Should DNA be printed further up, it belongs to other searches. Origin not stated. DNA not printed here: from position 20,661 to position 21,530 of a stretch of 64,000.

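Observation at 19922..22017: LamG-domain secreted protein with an IPTL-CTERM-like tail sits next to an exosortase-like small membrane protein: possible cargo-sortase pair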

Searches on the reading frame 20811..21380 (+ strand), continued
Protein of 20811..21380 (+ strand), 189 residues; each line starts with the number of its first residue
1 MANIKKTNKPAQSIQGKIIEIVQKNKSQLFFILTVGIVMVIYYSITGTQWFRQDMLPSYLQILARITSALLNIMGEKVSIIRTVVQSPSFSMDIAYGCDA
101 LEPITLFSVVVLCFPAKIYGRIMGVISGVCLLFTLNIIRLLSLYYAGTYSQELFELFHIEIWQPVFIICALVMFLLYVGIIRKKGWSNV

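Call 33: search_protein_families(library=ncbifam, proteins=[L014:9959-10573:+, L015:9944-10507:+, L016:3475-4077:+, L017:9881-10447:+, L019:9104-9745:+, L015:10414-11142:+, L016:3987-4643:+, L017:10451-11059:+, L019:9778-10488:+, L013:7637-8224:+], max_evalue=0.01)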
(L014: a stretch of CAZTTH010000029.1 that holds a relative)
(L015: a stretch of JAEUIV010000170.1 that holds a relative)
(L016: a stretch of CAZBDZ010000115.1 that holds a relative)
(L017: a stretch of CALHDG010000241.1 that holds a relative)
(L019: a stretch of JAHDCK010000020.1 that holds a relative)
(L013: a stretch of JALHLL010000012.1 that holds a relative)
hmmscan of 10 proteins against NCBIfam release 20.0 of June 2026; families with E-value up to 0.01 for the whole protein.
L014:9959-10573:+ (204 aa): 10 families
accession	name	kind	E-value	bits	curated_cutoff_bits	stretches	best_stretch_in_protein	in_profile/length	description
TIGR04177.1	exosort_XrtH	exception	4.9e-19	68.9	86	1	21-170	2-153/158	exosortase H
TIGR04300.1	exosort_XrtM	exception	1.6e-15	57.8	125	1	64-171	36-143/150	exosortase family protein XrtM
NF046081.1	exosort_XrtX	exception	3.3e-11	43.4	170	1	18-173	3-163/168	exosortase X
TIGR04144.1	archaeo_VPXXXP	exception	2.9e-10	40.3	150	1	20-173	2-154/156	archaeosortase B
TIGR04178.1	exo_archaeo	signature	4.1e-10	39.8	23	1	84-171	2-94/97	exosortase/archaeosortase family protein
TIGR04128.1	exoso_Fjoh_1448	exception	3.2e-08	34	90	1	15-170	4-170/174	exosortase family protein XrtF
TIGR04124.1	archaeo_artE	exception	3.5e-06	27.2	95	1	20-170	6-149/153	archaeosortase family protein ArtE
NF033505.2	paceosortase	exception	9.3e-06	25.8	80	1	68-167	43-143/167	pacearchaeosortase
TIGR03763.1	cyanoexo_CrtA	exception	6.8e-05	22.5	150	1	53-173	135-260/260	cyanoexosortase A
NF033464.1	cyanoexo_CrtC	exception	0.0018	17.9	225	1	52-136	150-238/278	cyanoexosortase C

L015:9944-10507:+ (187 aa): 15 families
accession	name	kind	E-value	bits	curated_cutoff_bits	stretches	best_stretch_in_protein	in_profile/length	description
TIGR04177.1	exosort_XrtH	exception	5.7e-24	84.9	86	1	31-175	7-153/158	exosortase H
NF046081.1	exosort_XrtX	exception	2.6e-18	66.5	170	1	64-176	45-161/168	exosortase X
TIGR04178.1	exo_archaeo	signature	3.7e-15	56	23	1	88-174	1-94/97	exosortase/archaeosortase family protein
TIGR04300.1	exosort_XrtM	exception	1.5e-14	54.7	125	1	72-175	39-142/150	exosortase family protein XrtM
TIGR04128.1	exoso_Fjoh_1448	exception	4.8e-12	46.4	90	1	80-174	75-169/174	exosortase family protein XrtF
TIGR04144.1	archaeo_VPXXXP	exception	8.8e-12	45.2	150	1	67-170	41-146/156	archaeosortase B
NF046083.1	exosort_XrtY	exception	1.4e-11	44.6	160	1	64-155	58-150/168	exosortase Y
TIGR03763.1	cyanoexo_CrtA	exception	1.8e-08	34.2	150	1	56-173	133-255/260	cyanoexosortase A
NF033464.1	cyanoexo_CrtC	exception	2.8e-07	30.4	225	1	46-171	138-269/278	cyanoexosortase C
NF033505.2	paceosortase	exception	4.4e-06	26.9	80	1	87-173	57-144/167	pacearchaeosortase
TIGR04125.1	exosort_PGF_TRM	exception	6e-06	25.9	75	1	87-151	143-205/271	archaeosortase A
TIGR03762.1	archaeo_artC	exception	4.7e-05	23.4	100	1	60-171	149-271/274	archaeosortase C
TIGR04124.1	archaeo_artE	exception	0.00074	19.6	95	1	60-154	35-128/153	archaeosortase family protein ArtE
TIGR04293.1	archaeo_artF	exception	0.0036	17.3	150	1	33-138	12-119/166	archaeosortase family protein ArtF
TIGR02602.1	8TM_EpsH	subfamily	0.0068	15.9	105.55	0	55-171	113-235/241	exosortase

L016:3475-4077:+ (200 aa): 15 families
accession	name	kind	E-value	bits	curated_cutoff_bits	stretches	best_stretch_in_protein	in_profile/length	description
TIGR04177.1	exosort_XrtH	exception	1.8e-21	76.7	86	1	29-180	3-156/158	exosortase H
TIGR04300.1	exosort_XrtM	exception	1.8e-18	67.4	125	1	62-179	25-143/150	exosortase family protein XrtM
NF046081.1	exosort_XrtX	exception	1.1e-17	64.4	170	1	29-181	7-164/168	exosortase X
TIGR04178.1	exo_archaeo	signature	1.5e-15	57.2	23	1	90-178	1-94/97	exosortase/archaeosortase family protein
NF046083.1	exosort_XrtY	exception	1.6e-12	47.6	160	1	64-173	56-166/168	exosortase Y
TIGR04144.1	archaeo_VPXXXP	exception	7e-11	42.3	150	1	31-174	9-148/156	archaeosortase B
TIGR04128.1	exoso_Fjoh_1448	exception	6e-09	36.3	90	1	92-177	85-170/174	exosortase family protein XrtF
TIGR04125.1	exosort_PGF_TRM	exception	1.9e-08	34.1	75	1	89-154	143-206/271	archaeosortase A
TIGR03763.1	cyanoexo_CrtA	exception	6.5e-08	32.4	150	1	59-176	134-256/260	cyanoexosortase A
NF033464.1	cyanoexo_CrtC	exception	2e-07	30.9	225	1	47-179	137-275/278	cyanoexosortase C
NF033505.2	paceosortase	exception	4e-06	27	80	1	68-179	37-148/167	pacearchaeosortase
TIGR03110.1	exosort_Gpos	exception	8.1e-05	22.6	102.75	1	92-184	90-183/187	exosortase family protein XrtG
TIGR04124.1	archaeo_artE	exception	0.0002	21.4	95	1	59-179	32-151/153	archaeosortase family protein ArtE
TIGR04293.1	archaeo_artF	exception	0.0021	18.1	150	1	34-143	11-122/166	archaeosortase family protein ArtF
NF012138.0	exosort_XrtR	exception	0.0053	16.9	150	1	100-172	75-146/160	exosortase R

L017:9881-10447:+ (188 aa): 10 families
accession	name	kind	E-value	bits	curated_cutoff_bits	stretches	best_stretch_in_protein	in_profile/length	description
TIGR04177.1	exosort_XrtH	exception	9.2e-24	84.2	86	1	34-184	3-155/158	exosortase H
TIGR04144.1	archaeo_VPXXXP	exception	4.5e-17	62.4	150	1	38-182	4-151/156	archaeosortase B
NF046081.1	exosort_XrtX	exception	3.1e-15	56.5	170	1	34-184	7-162/168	exosortase X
TIGR04178.1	exo_archaeo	signature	2.7e-14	53.2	23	1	95-184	1-95/97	exosortase/archaeosortase family protein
TIGR04300.1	exosort_XrtM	exception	6.9e-14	52.5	125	1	45-187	7-144/150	exosortase family protein XrtM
NF046083.1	exosort_XrtY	exception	9.1e-10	38.7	160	1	61-181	48-168/168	exosortase Y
TIGR04128.1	exoso_Fjoh_1448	exception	4.4e-07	30.3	90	1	32-182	13-170/174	exosortase family protein XrtF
NF033464.1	cyanoexo_CrtC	exception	1.7e-06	27.8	225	1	49-161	134-252/278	cyanoexosortase C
NF033505.2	paceosortase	exception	8.7e-05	22.7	80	1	35-181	2-145/167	pacearchaeosortase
TIGR04124.1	archaeo_artE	exception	0.0029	17.7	95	1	42-183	9-150/153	archaeosortase family protein ArtE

L019:9104-9745:+ (213 aa): 12 families
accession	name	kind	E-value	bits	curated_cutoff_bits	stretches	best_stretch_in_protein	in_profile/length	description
TIGR04177.1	exosort_XrtH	exception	3.9e-23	82.2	86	1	48-199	5-157/158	exosortase H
TIGR04178.1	exo_archaeo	signature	3.3e-13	49.8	23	1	108-196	2-94/97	exosortase/archaeosortase family protein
NF046081.1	exosort_XrtX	exception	7.3e-12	45.5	170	1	41-201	2-166/168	exosortase X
TIGR04300.1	exosort_XrtM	exception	1.3e-11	45.2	125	1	99-198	47-145/150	exosortase family protein XrtM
TIGR04144.1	archaeo_VPXXXP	exception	1.4e-06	28.4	150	1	56-196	9-152/156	archaeosortase B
NF033505.2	paceosortase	exception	2.9e-06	27.5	80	1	78-195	30-146/167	pacearchaeosortase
TIGR04128.1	exoso_Fjoh_1448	exception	4e-05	23.9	90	1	104-197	80-172/174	exosortase family protein XrtF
TIGR03110.1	exosort_Gpos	exception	0.00052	20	102.75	1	45-190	26-172/187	exosortase family protein XrtG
NF046083.1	exosort_XrtY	exception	0.00097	19.1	160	1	82-194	57-168/168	exosortase Y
TIGR04125.1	exosort_PGF_TRM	exception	0.0044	16.5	75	1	43-171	77-205/271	archaeosortase A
TIGR03762.1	archaeo_artC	exception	0.0053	16.6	100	1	46-191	113-270/274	archaeosortase C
NF033464.1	cyanoexo_CrtC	exception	0.0059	16.2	225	1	74-183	148-261/278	cyanoexosortase C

L015:10414-11142:+ (242 aa): 0 families

L016:3987-4643:+ (218 aa): 0 families

L017:10451-11059:+ (202 aa): 0 families

L019:9778-10488:+ (236 aa): 1 family
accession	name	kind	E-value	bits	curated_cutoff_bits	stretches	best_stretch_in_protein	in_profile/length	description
TIGR04177.1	exosort_XrtH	exception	0.0039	17.2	86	1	137-173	78-114/158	exosortase H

L013:7637-8224:+ (195 aa): 12 families
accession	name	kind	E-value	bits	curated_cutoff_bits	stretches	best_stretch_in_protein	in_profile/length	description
TIGR04177.1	exosort_XrtH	exception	3.6e-20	72.6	86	1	49-186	15-154/158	exosortase H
NF046081.1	exosort_XrtX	exception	4.5e-17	62.5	170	1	59-187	29-162/168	exosortase X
TIGR04178.1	exo_archaeo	signature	6.9e-13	48.7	23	1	99-187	2-95/97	exosortase/archaeosortase family protein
TIGR04144.1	archaeo_VPXXXP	exception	1.6e-10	41.1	150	1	59-185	23-151/156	archaeosortase B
TIGR04128.1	exoso_Fjoh_1448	exception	3e-10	40.6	90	1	59-185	37-170/174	exosortase family protein XrtF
NF046083.1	exosort_XrtY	exception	2.8e-09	37.1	160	1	49-183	26-167/168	exosortase Y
TIGR04300.1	exosort_XrtM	exception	3.9e-09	37.1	125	1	63-184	18-140/150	exosortase family protein XrtM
NF033505.2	paceosortase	exception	6.2e-06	26.4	80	1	76-184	37-145/167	pacearchaeosortase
TIGR04125.1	exosort_PGF_TRM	exception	4.1e-05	23.1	75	1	32-155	76-201/271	archaeosortase A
TIGR04293.1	archaeo_artF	exception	0.00017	21.6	150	1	91-180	63-151/166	archaeosortase family protein ArtF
TIGR04124.1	archaeo_artE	exception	0.0013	18.8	95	1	67-186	32-150/153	archaeosortase family protein ArtE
NF033464.1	cyanoexo_CrtC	exception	0.0018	17.9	225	1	61-180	142-268/278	cyanoexosortase C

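Call 46: search_solved_structures(query=A4, max_evalue=1)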
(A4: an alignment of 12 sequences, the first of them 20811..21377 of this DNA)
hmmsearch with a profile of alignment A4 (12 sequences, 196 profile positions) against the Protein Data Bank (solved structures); distinct sequences matched with E-value up to 1: 0.

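Call 47: search_protein_families(library=ncbifam, proteins=[L016:1595-2518:+, L016:2919-3458:+, L014:5652-9854:+, L017:8047-9900:+, L017:5812-7779:+, L013:4856-7405:-, L010:7235-9718:-], max_evalue=0.01)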
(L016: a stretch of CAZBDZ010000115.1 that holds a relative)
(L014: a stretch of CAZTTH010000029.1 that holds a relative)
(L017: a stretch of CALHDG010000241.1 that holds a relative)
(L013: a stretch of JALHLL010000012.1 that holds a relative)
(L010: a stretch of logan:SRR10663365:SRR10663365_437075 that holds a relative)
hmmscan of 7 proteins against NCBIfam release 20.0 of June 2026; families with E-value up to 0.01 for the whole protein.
L016:1595-2518:+ (307 aa): 3 families
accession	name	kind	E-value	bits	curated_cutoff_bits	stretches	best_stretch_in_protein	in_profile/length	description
NF038122.1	metallo_LGF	subfamily_domain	8.6e-07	29.3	80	1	143-209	113-170/274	NF038122 family metalloprotease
NF033207.2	midcut_by_XrtH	subfamily_domain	0.0018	18.3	45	0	275-302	35-62/175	midcut-by-XrtH protein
TIGR04174.1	IPTL_CTERM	subfamily_domain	0.0058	16.9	20.5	1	277-302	1-26/27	IPTL-CTERM sorting domain-containing protein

L016:2919-3458:+ (179 aa): 1 family
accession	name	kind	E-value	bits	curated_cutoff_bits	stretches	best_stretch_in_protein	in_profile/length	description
NF033207.2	midcut_by_XrtH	subfamily_domain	0.00063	19.8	45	1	147-175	35-63/175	midcut-by-XrtH protein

L014:5652-9854:+ (1400 aa): 2 families
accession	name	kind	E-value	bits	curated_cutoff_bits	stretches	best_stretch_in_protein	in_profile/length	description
TIGR03921.1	T7SS_mycosin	equivalog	2.5e-10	40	278.75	1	529-606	214-291/353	type VII secretion-associated serine protease mycosin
TIGR04174.1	IPTL_CTERM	subfamily_domain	0.00014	22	20.5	1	1291-1310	1-20/27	IPTL-CTERM sorting domain-containing protein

L017:8047-9900:+ (617 aa): 1 family
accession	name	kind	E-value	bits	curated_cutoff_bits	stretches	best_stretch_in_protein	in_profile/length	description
NF033207.2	midcut_by_XrtH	subfamily_domain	0.0014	18.7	45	1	501-533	33-65/175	midcut-by-XrtH protein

L017:5812-7779:+ (655 aa): 2 families
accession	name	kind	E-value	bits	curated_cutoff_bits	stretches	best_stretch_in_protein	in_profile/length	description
TIGR04183.1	Por_Secre_tail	domain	1.1e-07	31.8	23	1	579-654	2-71/72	T9SS type A sorting domain-containing protein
NF038113.1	T9SSA_dep_M36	equivalog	3.4e-07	28.8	885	1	552-653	770-867/869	T9SS-dependent M36 family metallopeptidase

L013:4856-7405:- (849 aa): 3 families
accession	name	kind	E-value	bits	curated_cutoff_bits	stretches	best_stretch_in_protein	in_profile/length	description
TIGR04183.1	Por_Secre_tail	domain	1.7e-07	31.1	23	1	787-848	11-71/72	T9SS type A sorting domain-containing protein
NF038122.1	metallo_LGF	subfamily_domain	0.00015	21.9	80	1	433-464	122-154/274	NF038122 family metalloprotease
NF041905.1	MXAN_2677_2678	equivalog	0.0059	15.7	250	0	451-479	182-210/283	myxosortase-dependent metalloprotease, MXAN_2677/MXAN_2678 family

L010:7235-9718:- (827 aa): 2 families
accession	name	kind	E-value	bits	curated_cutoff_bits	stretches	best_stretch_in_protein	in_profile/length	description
TIGR04183.1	Por_Secre_tail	domain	1.7e-07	31.1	23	1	764-825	10-70/72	T9SS type A sorting domain-containing protein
NF038122.1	metallo_LGF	subfamily_domain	0.00026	21.1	80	1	411-442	122-154/274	NF038122 family metalloprotease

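Call 57: find_related_loci(query=A4, collection=metagenome_contigs, flank=6000)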
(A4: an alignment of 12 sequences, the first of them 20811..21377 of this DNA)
Query A4 (189 aa) in metagenome_contigs; peptide patterns used: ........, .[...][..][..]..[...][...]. (x = any residue, [..] = any of these).
144 stretches matched a pattern; 73 encode a relative of the query (tblastn E <= 1e-3); 72 distinct loci.
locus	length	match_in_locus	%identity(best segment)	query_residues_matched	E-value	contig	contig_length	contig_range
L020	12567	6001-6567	99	1-189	4e-124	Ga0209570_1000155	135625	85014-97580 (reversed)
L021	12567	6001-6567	98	1-189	1e-122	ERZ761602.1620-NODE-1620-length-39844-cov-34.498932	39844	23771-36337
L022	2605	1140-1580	38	22-168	2e-37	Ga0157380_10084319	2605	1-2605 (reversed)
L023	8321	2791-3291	38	11-177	3e-37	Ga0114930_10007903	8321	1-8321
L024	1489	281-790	34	6-177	1e-37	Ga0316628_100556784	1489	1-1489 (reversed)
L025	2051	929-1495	31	1-185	7e-36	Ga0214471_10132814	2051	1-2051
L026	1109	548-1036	32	16-178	4e-37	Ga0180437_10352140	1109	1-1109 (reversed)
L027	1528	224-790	31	1-185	3e-36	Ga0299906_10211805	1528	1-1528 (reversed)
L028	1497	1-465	38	23-177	3e-36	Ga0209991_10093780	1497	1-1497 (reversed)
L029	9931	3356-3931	33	3-177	1e-35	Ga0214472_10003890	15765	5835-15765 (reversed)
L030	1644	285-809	34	5-177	5e-36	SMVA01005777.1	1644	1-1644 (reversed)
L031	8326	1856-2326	36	22-178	2e-35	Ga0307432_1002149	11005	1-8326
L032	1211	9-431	38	37-177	2e-36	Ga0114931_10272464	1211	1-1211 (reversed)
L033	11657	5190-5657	39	29-184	3e-34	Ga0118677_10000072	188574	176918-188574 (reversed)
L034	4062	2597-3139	31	5-184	3e-34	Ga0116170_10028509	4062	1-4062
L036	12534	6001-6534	33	6-183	5e-34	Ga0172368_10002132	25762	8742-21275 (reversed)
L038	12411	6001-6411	38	42-178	1e-33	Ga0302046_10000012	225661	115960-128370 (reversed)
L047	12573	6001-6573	33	2-184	2e-31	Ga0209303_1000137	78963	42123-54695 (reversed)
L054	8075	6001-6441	35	39-184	9e-30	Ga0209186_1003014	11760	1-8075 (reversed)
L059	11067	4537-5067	34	5-184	2e-29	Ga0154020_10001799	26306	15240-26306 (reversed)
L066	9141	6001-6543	30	10-184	4e-28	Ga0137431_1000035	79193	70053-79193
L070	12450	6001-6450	35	29-178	2e-27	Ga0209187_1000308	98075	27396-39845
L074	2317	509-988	35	24-183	2e-26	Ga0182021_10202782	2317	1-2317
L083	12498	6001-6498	31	29-189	6e-21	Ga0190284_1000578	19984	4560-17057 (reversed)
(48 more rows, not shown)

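Call 63: search_protein_families(library=ncbifam, alignment_id=A7, max_evalue=3e-24)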
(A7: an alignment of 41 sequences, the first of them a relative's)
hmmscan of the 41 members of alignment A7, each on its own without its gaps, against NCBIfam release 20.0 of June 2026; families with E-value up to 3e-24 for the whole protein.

A. member 1, L001:10001-10567:+ (189 aa): 0 families

B. families by the number of members that match (of 41 scanned): 1 family
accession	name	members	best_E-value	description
TIGR04177.1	exosort_XrtH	16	4.6e-30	exosortase H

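Call 64: search_protein_families(library=ncbifam, alignment_id=A8, max_evalue=0.001)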
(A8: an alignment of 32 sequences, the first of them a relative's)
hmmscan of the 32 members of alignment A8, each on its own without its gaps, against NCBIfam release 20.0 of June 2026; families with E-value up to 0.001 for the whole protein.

A. member 1, L021:6563-7204:+ (214 aa): 0 families

B. families by the number of members that match (of 32 scanned): 4 families
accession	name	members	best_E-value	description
TIGR04177.1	exosort_XrtH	5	8.4e-05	exosortase H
NF041730.1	XrtH_assoc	2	3.1e-07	exosortase H-associated membrane protein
NF046083.1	exosort_XrtY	2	9e-05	exosortase Y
NF045528.1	heimosortase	2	0.0003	heimdallarchaeosortase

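Call 68: search_protein_families(library=pfam, proteins=[L022:127-1050:-, L023:1388-2266:+, L033:6371-7267:-, L036:7229-8137:-, L038:4547-5662:+, L047:1580-5641:+, L059:2373-4427:+, L066:2164-3366:+, L070:7222-8400:+, L083:4327-5727:+], max_evalue=0.001)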
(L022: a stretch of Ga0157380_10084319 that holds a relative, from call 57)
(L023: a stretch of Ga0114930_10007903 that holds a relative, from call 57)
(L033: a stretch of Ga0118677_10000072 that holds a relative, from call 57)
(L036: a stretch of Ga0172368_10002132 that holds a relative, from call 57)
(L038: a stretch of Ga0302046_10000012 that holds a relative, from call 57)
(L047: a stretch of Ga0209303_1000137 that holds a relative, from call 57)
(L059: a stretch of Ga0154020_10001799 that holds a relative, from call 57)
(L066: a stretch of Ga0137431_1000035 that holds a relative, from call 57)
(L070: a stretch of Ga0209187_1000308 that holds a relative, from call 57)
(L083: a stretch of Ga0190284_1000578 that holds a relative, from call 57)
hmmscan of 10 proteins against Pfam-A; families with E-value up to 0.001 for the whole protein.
L022:127-1050:- (307 aa): 1 family
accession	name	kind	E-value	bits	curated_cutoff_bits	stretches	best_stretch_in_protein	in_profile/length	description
PF18203.6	IPTL-CTERM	-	0.00046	20.4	20.8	1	270-286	2-18/28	IPTL-CTERM motif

L023:1388-2266:+ (292 aa): 0 families

L033:6371-7267:- (298 aa): 1 family
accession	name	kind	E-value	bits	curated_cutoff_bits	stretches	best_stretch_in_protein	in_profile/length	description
PF06283.17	ThuA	-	0.0004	21.2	33.4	1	63-226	20-179/209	Trehalose utilisation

L036:7229-8137:- (302 aa): 1 family
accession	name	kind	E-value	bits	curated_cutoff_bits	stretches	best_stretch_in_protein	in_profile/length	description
PF18203.6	IPTL-CTERM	-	5.6e-06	26.5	20.8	1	274-289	3-18/28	IPTL-CTERM motif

L038:4547-5662:+ (371 aa): 1 family
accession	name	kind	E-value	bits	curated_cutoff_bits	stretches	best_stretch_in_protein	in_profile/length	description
PF18203.6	IPTL-CTERM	-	7.5e-09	35.7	20.8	1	259-285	2-28/28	IPTL-CTERM motif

L047:1580-5641:+ (1353 aa): 1 family
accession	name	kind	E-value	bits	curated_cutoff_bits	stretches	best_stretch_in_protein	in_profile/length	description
PF18203.6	IPTL-CTERM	-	1.5e-05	25.2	20.8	1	1319-1335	2-18/28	IPTL-CTERM motif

L059:2373-4427:+ (684 aa): 3 families
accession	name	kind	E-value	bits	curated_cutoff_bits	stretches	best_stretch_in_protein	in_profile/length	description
PF06739.17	SBBP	-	3e-14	53.1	20.5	2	154-183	2-32/38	Beta-propeller repeat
PF18203.6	IPTL-CTERM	-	2.8e-07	30.7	20.8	1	657-678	2-21/28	IPTL-CTERM motif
PF16600.10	Caskin1-CID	-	9e-05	23.2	30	0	106-156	8-55/59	Caskin1 CASK-interaction domain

L066:2164-3366:+ (400 aa): 1 family
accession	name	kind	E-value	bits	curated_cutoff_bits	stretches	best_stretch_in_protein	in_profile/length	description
PF18203.6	IPTL-CTERM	-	0.0004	20.6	20.8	1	369-388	3-23/28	IPTL-CTERM motif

L070:7222-8400:+ (392 aa): 1 family
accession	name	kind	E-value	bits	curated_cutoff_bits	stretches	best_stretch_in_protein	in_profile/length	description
PF18203.6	IPTL-CTERM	-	3e-06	27.4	20.8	1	286-301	3-18/28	IPTL-CTERM motif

L083:4327-5727:+ (466 aa): 2 families
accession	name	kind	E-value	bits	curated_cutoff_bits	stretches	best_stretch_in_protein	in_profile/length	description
PF25470.1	DUF7901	-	9.4e-36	124.1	24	1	212-418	2-204/205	Domain of unknown function (DUF7901)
PF18203.6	IPTL-CTERM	-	1.4e-05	25.3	20.8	1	433-461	2-28/28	IPTL-CTERM motif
